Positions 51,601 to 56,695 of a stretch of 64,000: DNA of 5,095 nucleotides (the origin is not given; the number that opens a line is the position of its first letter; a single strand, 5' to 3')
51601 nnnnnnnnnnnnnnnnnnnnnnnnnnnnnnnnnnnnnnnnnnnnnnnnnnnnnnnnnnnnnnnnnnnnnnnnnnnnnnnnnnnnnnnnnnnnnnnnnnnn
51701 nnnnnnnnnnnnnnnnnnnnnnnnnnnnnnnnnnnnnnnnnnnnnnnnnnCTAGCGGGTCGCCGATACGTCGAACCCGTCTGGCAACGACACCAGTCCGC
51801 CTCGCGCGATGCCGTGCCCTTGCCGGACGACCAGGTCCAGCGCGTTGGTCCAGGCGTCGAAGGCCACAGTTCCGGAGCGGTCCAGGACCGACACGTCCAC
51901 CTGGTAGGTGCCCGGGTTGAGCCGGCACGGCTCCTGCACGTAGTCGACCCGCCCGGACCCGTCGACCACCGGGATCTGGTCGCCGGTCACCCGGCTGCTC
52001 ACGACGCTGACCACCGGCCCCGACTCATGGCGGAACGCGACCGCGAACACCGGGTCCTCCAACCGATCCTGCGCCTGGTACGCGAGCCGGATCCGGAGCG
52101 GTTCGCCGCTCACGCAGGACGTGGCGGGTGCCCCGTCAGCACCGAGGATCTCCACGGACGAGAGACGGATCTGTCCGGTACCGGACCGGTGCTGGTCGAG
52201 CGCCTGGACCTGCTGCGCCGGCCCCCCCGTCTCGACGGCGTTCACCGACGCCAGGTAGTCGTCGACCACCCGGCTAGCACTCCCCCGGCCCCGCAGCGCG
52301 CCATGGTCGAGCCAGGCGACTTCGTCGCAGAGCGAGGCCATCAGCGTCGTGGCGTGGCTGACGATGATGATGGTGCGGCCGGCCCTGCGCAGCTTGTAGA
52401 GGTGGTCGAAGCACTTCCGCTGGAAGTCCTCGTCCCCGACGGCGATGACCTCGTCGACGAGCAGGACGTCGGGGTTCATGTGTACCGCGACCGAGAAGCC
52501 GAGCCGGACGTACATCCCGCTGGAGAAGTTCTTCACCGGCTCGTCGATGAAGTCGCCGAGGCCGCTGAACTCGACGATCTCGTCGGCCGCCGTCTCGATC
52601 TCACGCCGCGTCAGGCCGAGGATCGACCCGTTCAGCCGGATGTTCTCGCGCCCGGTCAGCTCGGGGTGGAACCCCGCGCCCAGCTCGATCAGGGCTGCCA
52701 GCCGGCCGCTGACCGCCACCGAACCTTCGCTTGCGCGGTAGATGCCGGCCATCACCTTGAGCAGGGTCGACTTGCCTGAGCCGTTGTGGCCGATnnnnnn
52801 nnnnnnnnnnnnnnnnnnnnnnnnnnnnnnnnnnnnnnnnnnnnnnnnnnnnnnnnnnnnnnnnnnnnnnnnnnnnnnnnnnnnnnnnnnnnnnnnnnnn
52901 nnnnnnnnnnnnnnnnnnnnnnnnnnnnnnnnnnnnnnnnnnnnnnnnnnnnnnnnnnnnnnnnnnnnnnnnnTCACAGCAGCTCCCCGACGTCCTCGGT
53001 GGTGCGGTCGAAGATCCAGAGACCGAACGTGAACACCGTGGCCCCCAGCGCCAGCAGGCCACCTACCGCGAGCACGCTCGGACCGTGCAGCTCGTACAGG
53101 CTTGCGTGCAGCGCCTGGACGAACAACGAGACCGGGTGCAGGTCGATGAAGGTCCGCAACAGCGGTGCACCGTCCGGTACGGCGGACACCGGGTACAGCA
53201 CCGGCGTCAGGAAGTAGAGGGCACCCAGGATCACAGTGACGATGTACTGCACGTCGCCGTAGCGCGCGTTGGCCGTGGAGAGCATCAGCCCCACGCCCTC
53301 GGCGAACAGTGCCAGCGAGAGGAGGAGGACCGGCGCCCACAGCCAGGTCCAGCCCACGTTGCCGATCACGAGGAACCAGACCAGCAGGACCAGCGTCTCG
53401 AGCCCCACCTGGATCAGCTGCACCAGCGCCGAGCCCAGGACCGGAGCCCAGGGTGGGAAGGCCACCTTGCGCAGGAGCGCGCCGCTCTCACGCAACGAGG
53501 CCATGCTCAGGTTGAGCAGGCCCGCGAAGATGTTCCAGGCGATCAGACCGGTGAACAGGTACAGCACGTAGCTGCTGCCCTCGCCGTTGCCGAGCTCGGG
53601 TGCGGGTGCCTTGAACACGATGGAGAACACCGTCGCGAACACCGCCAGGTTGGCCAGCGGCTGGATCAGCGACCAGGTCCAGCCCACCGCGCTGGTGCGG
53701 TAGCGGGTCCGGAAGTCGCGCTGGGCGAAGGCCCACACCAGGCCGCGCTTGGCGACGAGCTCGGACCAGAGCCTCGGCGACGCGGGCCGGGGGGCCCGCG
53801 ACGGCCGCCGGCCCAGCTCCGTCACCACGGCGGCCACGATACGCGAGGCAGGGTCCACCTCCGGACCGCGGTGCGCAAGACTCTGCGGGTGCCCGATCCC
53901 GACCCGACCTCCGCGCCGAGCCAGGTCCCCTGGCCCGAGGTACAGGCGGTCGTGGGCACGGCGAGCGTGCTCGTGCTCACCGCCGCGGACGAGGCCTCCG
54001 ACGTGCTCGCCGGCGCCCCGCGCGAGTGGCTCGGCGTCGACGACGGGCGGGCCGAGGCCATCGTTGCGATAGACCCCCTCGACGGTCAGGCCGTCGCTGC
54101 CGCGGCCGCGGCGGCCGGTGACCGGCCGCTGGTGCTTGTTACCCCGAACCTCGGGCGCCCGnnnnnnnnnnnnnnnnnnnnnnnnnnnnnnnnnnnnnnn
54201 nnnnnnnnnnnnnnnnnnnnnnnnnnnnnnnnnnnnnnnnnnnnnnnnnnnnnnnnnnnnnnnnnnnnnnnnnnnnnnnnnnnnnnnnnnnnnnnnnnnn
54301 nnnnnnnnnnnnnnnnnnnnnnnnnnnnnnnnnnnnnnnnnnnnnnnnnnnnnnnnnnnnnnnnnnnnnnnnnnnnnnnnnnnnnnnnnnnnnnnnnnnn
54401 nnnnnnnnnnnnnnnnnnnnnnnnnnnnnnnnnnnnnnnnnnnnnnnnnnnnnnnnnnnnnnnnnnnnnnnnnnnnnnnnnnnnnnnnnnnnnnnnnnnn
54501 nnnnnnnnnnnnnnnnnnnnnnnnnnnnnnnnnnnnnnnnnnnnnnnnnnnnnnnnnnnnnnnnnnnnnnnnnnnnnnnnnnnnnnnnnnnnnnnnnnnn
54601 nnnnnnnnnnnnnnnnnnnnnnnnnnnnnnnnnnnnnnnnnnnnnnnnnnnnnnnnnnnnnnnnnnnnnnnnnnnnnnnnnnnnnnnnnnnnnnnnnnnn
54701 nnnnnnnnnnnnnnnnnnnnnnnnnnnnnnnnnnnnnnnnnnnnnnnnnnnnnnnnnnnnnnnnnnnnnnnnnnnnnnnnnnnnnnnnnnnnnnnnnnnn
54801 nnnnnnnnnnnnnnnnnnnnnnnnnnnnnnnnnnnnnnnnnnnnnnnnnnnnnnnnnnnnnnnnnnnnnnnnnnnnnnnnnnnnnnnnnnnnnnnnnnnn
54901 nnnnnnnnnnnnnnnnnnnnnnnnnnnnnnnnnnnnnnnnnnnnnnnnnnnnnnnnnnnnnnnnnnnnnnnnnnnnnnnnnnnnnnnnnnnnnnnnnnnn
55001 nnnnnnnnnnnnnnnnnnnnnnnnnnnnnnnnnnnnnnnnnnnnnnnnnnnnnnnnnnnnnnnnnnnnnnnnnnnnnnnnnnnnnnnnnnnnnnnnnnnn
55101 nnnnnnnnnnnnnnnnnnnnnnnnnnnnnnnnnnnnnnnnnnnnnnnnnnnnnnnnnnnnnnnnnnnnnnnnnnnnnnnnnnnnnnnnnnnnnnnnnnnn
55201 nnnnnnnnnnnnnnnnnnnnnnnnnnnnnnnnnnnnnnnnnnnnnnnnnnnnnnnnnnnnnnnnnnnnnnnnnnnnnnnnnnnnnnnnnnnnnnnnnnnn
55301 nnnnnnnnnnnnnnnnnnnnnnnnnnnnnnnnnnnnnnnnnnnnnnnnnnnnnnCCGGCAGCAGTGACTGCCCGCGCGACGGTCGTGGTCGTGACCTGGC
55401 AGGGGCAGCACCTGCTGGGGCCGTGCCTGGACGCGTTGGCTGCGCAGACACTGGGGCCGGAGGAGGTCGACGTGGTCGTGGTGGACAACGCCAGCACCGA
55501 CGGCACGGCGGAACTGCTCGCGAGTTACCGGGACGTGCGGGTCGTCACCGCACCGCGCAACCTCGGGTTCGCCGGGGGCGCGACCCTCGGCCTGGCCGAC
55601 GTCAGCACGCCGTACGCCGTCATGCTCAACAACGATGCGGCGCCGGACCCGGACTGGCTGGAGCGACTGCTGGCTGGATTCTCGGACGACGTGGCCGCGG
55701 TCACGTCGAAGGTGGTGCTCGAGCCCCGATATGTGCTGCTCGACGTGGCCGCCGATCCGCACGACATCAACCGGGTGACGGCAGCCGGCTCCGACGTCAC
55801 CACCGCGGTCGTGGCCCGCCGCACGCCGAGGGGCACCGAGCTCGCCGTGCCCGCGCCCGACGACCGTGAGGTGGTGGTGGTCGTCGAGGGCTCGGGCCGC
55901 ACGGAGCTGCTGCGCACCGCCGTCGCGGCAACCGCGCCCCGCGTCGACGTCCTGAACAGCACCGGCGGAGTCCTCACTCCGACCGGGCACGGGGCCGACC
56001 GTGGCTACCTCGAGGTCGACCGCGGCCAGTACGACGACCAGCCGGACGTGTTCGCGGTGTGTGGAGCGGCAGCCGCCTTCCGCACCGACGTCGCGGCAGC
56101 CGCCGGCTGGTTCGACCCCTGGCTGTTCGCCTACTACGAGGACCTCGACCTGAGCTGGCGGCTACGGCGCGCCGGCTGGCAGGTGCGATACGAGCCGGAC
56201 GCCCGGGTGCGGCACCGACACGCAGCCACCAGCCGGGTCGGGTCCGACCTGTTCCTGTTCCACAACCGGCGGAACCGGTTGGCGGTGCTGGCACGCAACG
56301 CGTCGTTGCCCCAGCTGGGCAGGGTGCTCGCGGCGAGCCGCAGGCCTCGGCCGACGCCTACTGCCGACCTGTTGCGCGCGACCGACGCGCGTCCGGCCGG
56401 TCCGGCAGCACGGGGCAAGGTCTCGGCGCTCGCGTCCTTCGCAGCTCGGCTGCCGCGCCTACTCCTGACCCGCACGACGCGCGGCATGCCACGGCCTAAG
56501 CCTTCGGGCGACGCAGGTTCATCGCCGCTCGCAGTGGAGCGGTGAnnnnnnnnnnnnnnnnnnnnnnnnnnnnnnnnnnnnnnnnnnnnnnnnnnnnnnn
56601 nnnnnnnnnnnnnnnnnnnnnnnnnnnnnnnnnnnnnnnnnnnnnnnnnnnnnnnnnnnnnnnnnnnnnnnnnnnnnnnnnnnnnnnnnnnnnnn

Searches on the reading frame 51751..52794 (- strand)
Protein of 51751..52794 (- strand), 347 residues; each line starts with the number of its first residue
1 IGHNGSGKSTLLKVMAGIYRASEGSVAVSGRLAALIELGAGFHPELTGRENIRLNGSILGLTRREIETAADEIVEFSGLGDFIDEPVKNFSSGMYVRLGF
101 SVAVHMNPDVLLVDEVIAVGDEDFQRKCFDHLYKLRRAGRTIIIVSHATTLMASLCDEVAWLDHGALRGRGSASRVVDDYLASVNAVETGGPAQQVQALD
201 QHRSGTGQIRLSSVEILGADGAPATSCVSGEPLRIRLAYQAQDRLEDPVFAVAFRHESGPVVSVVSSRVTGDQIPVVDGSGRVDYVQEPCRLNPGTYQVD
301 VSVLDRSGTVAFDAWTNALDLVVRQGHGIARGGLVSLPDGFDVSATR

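Call 29: search_protein_families(library=pfam, proteins=[window:51751-52794:-], max_evalue=0.0001)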
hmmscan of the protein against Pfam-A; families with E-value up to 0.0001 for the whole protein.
window:51751-52794:- (347 aa): 2 families
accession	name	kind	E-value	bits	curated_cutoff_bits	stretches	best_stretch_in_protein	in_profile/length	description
PF14524.12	Wzt_C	-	2e-22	80.1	30.4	1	201-335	2-141/143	Wzt C-terminal domain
PF00005.33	ABC_tran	-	1.1e-15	58.8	25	1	1-116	17-135/137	ABC transporter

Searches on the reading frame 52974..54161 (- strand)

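Call 29: search_protein_families(library=pfam, proteins=[window:52974-54161:-], max_evalue=0.0001)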
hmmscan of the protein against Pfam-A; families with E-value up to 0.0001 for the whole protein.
window:52974-54161:- (395 aa): 1 family
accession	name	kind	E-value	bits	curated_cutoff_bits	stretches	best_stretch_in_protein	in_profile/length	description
PF01061.29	ABC2_membrane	-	5.1e-22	78.9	26.9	1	142-355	3-210/211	ABC-2 type transporter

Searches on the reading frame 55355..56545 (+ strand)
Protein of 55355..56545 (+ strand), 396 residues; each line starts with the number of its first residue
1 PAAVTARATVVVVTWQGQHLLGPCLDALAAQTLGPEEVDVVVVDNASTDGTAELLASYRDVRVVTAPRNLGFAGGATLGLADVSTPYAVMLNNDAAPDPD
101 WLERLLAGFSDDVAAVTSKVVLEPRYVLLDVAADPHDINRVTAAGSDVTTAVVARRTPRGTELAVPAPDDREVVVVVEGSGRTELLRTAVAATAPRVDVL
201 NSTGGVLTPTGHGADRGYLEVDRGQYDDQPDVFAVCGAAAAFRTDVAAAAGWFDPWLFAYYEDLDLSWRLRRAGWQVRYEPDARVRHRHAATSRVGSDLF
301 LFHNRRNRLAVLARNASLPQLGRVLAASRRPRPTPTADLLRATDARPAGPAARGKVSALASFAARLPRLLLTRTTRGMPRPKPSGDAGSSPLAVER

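Call 29: search_protein_families(library=pfam, proteins=[window:55355-56545:+], max_evalue=0.0001)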
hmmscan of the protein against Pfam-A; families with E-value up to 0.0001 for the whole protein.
window:55355-56545:+ (396 aa): 3 families
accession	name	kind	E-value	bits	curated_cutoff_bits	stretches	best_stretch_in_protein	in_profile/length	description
PF00535.33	Glycos_transf_2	-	2.8e-22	79.9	23.3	1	9-116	1-111/168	Glycosyl transferase family 2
PF13641.12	Glyco_tranf_2_3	-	4.2e-21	76.5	27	1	8-308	3-226/230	Glycosyltransferase like family 2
PF13632.12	Glyco_trans_2_3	-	3.5e-08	34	27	1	231-299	68-129/198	Glycosyl transferase family group 2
